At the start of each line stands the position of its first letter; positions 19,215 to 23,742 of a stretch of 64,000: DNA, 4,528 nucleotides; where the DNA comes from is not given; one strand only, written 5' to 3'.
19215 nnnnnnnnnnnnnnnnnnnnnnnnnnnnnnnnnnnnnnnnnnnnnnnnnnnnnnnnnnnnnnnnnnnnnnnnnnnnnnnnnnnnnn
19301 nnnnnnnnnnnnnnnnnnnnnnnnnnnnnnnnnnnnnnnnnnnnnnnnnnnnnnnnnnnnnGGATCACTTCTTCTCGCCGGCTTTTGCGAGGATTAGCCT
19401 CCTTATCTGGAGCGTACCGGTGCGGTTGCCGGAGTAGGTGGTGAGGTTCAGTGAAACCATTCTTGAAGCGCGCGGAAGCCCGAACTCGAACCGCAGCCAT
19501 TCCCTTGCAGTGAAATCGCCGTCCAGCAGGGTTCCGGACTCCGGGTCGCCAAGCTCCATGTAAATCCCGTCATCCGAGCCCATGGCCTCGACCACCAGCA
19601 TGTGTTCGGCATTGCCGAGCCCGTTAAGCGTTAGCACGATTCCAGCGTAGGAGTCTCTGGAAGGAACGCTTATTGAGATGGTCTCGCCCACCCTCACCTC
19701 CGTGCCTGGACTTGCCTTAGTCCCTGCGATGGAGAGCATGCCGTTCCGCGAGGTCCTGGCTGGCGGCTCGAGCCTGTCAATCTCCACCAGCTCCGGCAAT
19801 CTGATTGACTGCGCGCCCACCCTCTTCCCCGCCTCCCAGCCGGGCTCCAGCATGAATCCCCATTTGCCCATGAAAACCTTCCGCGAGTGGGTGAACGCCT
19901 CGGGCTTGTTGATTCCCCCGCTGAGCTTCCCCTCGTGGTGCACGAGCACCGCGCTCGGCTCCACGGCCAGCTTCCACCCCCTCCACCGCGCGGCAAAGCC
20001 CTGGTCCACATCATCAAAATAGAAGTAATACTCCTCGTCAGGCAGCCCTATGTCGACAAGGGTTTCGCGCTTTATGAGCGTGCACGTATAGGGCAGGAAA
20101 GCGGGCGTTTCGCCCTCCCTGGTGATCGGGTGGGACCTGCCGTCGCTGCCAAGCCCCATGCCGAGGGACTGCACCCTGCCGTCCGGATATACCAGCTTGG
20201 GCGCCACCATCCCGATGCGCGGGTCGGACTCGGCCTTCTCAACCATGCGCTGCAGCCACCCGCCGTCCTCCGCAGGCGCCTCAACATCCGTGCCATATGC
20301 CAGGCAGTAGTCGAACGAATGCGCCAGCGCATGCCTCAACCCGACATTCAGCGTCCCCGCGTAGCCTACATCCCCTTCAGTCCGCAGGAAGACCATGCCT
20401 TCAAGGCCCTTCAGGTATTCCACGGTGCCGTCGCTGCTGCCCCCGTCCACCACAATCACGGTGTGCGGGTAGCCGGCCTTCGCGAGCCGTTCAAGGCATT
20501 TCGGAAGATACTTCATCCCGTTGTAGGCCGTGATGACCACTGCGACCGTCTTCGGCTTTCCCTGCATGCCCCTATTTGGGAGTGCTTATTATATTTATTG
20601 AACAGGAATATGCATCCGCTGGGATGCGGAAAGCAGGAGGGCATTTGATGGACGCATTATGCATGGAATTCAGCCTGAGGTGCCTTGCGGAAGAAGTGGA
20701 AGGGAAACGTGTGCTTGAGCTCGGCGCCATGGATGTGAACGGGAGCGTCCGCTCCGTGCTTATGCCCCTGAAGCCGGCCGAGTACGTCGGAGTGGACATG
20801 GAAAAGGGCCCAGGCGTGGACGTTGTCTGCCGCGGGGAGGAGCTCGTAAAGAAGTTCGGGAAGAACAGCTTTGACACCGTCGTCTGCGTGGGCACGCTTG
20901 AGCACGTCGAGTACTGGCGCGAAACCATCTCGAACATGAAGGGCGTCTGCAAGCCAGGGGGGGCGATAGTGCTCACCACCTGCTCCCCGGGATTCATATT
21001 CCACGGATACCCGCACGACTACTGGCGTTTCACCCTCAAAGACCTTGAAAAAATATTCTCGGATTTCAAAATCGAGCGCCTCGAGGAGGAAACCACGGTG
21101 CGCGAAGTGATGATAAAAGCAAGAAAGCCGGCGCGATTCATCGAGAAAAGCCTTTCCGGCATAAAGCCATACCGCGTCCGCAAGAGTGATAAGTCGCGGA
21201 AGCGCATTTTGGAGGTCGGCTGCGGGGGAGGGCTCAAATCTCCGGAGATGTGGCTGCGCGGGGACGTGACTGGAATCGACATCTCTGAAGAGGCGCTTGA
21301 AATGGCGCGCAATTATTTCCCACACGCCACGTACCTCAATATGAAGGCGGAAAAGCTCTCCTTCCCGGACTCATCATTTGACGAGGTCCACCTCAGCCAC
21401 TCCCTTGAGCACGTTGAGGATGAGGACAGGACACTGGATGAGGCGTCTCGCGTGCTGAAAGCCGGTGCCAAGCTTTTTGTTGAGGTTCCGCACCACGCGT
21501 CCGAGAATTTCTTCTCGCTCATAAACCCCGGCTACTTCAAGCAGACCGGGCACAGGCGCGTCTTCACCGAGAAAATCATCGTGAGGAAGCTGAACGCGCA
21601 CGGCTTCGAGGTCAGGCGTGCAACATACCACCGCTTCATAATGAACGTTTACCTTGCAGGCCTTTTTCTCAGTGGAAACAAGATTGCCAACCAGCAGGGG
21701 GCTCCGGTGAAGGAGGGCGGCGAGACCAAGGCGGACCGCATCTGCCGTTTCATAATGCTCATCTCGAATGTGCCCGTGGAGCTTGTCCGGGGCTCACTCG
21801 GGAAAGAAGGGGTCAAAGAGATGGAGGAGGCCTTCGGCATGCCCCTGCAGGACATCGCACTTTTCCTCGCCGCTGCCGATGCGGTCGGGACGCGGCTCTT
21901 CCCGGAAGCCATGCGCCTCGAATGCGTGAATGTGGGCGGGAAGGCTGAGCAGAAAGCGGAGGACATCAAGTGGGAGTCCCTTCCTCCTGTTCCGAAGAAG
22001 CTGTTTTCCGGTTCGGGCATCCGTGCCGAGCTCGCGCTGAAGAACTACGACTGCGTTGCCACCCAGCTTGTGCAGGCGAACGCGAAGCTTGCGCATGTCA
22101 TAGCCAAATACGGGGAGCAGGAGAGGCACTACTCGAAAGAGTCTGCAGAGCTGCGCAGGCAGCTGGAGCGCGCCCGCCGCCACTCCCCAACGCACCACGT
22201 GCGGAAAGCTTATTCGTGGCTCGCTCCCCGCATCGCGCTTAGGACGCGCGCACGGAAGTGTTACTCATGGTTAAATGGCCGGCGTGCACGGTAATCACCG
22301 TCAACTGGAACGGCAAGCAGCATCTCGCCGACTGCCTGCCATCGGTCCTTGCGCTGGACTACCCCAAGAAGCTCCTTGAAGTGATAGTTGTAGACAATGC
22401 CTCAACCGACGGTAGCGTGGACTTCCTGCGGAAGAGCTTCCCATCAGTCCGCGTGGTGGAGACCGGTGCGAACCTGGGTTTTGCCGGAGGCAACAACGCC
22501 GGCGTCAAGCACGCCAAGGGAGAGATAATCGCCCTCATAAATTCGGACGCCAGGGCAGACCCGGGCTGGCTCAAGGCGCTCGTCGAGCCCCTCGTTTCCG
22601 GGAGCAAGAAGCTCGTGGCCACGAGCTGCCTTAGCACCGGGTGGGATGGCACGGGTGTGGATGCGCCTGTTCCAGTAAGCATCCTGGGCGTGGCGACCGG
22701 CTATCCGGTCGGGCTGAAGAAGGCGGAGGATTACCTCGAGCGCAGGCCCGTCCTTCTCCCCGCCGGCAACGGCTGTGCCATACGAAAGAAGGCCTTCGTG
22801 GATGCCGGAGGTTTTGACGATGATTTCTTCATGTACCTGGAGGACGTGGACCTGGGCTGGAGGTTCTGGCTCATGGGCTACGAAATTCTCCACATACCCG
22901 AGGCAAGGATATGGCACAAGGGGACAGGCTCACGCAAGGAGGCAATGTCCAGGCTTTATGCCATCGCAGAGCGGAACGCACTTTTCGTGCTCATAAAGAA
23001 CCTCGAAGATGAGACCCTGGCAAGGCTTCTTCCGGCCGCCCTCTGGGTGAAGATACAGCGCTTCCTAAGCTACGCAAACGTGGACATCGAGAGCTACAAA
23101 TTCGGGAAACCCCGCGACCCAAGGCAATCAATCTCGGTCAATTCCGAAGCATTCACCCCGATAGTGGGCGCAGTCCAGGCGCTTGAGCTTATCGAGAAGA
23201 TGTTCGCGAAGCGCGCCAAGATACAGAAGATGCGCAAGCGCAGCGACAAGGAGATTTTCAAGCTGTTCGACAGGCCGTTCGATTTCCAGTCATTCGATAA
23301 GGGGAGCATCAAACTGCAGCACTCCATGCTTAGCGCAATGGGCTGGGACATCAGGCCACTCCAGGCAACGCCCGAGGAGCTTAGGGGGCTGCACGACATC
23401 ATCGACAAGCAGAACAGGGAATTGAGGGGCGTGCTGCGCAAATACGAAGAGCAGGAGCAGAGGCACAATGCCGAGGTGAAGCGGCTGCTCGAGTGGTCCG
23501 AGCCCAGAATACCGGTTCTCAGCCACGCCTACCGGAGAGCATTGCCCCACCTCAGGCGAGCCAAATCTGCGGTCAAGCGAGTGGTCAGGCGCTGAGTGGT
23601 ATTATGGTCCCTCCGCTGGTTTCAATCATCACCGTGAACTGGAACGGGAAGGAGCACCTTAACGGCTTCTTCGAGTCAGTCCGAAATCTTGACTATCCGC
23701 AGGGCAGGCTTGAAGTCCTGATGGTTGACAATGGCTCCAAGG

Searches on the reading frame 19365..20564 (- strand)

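Call 71: search_protein_families(library=pfam, proteins=[window:19365-20564:-], max_evalue=0.00001)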
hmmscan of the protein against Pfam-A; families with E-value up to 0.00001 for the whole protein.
window:19365-20564:- (399 aa): 2 families
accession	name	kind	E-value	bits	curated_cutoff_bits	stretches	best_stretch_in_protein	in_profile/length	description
PF00535.33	Glycos_transf_2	-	1.3e-15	58.1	23.3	1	9-167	2-162/168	Glycosyl transferase family 2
PF13641.12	Glyco_tranf_2_3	-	1.9e-07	31.8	27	0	4-54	1-51/230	Glycosyltransferase like family 2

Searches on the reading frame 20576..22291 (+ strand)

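Call 41: search_protein_families(library=pfam, proteins=[window:20576-22291:+], max_evalue=0.00001)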
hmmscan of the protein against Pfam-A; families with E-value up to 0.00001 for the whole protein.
window:20576-22291:+ (572 aa): 6 families
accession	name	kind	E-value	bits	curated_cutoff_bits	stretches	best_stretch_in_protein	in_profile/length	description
PF08241.18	Methyltransf_11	-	1.9e-32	112.2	21.2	2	212-301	1-94/95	Methyltransferase domain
PF13489.12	Methyltransf_23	-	4.6e-29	101.7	27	2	203-347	18-162/164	Methyltransferase domain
PF13649.12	Methyltransf_25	-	2.4e-25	89.5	27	1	211-297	1-96/97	Methyltransferase domain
PF08242.18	Methyltransf_12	-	7.2e-21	75.2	30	2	212-300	1-98/98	Methyltransferase domain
PF13847.12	Methyltransf_31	-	1.9e-20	73.5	27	1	206-310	2-117/145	Methyltransferase domain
PF01209.24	Ubie_methyltran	-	4.8e-13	49.4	20.1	1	204-302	44-151/233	ubiE/COQ5 methyltransferase family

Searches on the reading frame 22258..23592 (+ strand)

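Call 41: search_protein_families(library=pfam, proteins=[window:22258-23592:+], max_evalue=0.00001)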
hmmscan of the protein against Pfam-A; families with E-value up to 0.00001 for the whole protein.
window:22258-23592:+ (445 aa): 3 families
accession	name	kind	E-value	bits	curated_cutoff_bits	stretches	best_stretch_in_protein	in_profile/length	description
PF00535.33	Glycos_transf_2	-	1.5e-24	87.3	23.3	1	11-136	1-127/168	Glycosyl transferase family 2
PF13641.12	Glyco_tranf_2_3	-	9.2e-16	59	27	1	8-225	1-216/230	Glycosyltransferase like family 2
PF13632.12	Glyco_trans_2_3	-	1.5e-06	28.7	27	1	164-225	68-128/198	Glycosyl transferase family group 2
